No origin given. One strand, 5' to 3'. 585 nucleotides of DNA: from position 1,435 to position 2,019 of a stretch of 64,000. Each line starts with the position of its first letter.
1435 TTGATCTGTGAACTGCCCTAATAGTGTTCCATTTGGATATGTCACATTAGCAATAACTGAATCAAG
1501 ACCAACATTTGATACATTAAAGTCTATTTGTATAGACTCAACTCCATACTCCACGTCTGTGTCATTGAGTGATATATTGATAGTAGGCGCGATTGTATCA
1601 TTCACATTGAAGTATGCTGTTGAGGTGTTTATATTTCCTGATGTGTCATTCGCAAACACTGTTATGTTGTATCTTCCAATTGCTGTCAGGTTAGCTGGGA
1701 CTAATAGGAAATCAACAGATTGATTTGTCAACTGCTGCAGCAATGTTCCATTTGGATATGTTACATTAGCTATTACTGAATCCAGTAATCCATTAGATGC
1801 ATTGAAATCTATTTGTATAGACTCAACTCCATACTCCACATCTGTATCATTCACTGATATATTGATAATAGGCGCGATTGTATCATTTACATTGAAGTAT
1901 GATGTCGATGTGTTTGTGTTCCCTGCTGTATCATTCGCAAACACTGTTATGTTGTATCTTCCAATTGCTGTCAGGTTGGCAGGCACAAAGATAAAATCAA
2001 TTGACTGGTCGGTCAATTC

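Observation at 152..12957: A 7-nt deletion splits a ~4270-aa surface protein from its membrane anchor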

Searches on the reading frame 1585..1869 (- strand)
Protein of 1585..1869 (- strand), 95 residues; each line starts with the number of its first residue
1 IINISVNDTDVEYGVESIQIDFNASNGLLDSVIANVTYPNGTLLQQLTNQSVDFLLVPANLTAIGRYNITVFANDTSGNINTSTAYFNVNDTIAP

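Call 57: predict_structure(alignment_id=A6)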
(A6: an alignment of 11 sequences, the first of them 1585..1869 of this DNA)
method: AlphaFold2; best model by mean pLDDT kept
length: 95 residues; sequences in the alignment: 11
mean_pLDDT: 94.1   pTM: 0.82
mean pLDDT of the five models: 94.1, 87.9, 87.3, 86.8, 86.6
residues with pLDDT >= 90: 88; 70-90: 5; 50-70: 2; < 50: 0
segments of 3 or more residues with pLDDT < 50: none
pLDDT, mean of each block of 10 residues (from residue 1): 95 94 93 97 96 95 97 95 97 72
secondary structure, 60 per line:
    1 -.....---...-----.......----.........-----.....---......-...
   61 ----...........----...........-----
elements in order: E2-6 E10-12 E18-24 E29-37 E43-47 E51-56 E65-75 E80-90
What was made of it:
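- On Giant Ig-like-repeat surface adhesins (DPANN giant surface proteins; bacterial BAP/SiiE type): The AF2 model has pLDDT 94 and is all-beta (call 57).
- The split falls inside a beta-strand of a domain (call 57).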

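Call 60: fold_search(model_id=the predicted structure, library=pdb)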
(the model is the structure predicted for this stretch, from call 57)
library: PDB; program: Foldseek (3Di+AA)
matches with E <= 10: 1834; with E <= 0.001: 9
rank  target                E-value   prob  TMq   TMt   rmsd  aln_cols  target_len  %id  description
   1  2p9r_A                2.9e-04  1.00  0.71  0.66   3.5       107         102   13  Human alpha2-macroglogulin is composed of multiple domains, as predicted by homology with complement component C3 (released 2007-08-21)
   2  8gul_A                5.9e-04  1.00  0.67  0.17   3.8       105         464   11  Chitin-active AA10 LPMO (GbpA) complexed with Cu(II) from Vibrio campbellii (released 2023-06-21)
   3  4tn9_A                5.9e-04  1.00  0.59  0.64   3.6        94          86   14  Crystal structure of Clostridium histolyticum ColG collagenase polycystic kidney disease-like domain at 1.4 Angstrom r (released 2015-03-11)
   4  5icu                  5.9e-04  1.00  0.57  0.54   4.4       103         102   14  The crystal structure of CopC from Methylosinus trichosporium OB3b (released 2016-04-06)
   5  2yn3_D                7.7e-04  1.00  0.58  0.31   4.6       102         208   20  Structural insight into the giant calcium-binding adhesin SiiE: implications for the adhesion of Salmonella enterica t (released 2013-04-03)
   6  2xwx_A                8.1e-04  1.00  0.62  0.18   4.0       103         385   14  Vibrio cholerae colonization factor GbpA crystal structure (released 2011-11-16)
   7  2qki_D                8.5e-04  1.00  0.73  0.13   4.3       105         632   15  Human C3c in complex with the inhibitor compstatin (released 2007-08-14)
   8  2y72_A                9.0e-04  1.00  0.59  0.64   3.5        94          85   14  Crystal structure of the PKD Domain of Collagenase G from Clostridium Histolyticum at 1.18 Angstrom Resolution. (released 2011-09-28)
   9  5aea_A                9.0e-04  1.00  0.52  0.50   4.9       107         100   19  Crystal structure of human NCAM domain 1 (released 2016-04-13)
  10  2a74_D                1.1e-03  1.00  0.69  0.13   4.7       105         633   15  Human Complement Component C3c (released 2005-09-27)
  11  4jrw_A                1.1e-03  1.00  0.58  0.62   3.5        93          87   13  Crystal structure of Clostridium histolyticum colg collagenase PKD domain 2 at 1.6 Angstrom resolution (released 2014-05-21)
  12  9u61_C                1.2e-03  1.00  0.74  0.13   3.8       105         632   15  CP/MBL pathways C3 convertase C4b2a and C3 complex (released 2026-01-14)
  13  3t4a_A                1.2e-03  1.00  0.71  0.13   4.2       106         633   15  Structure of a truncated form of Staphylococcal Complement Inhibitor B bound to human C3c at 3.4 Angstrom resolution (released 2011-11-23)
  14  6cpd_A                1.4e-03  1.00  0.63  0.50   4.0       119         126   15  Crystal structure of PmoD soluble domain from Methylocystis sp. ATCC 49242 (Rockwell) (released 2018-10-31)
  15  3idu_B                1.4e-03  1.00  0.56  0.50   3.8       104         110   17  Crystal Structure of the CARDB domain of the PF1109 protein in complex with di-metal ions from Pyrococcus furiosus, No (released 2009-08-04)
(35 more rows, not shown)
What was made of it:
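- On Giant Ig-like-repeat surface adhesins (DPANN giant surface proteins; bacterial BAP/SiiE type): Foldseek neighbours include SiiE, PKD and CARDB (call 60).
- The repeat unit folds as an Ig-like beta-sandwich (pLDDT 94), with SiiE BIg, PKD, CARDB and complement MG domains as structural neighbours (calls 57, 60).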
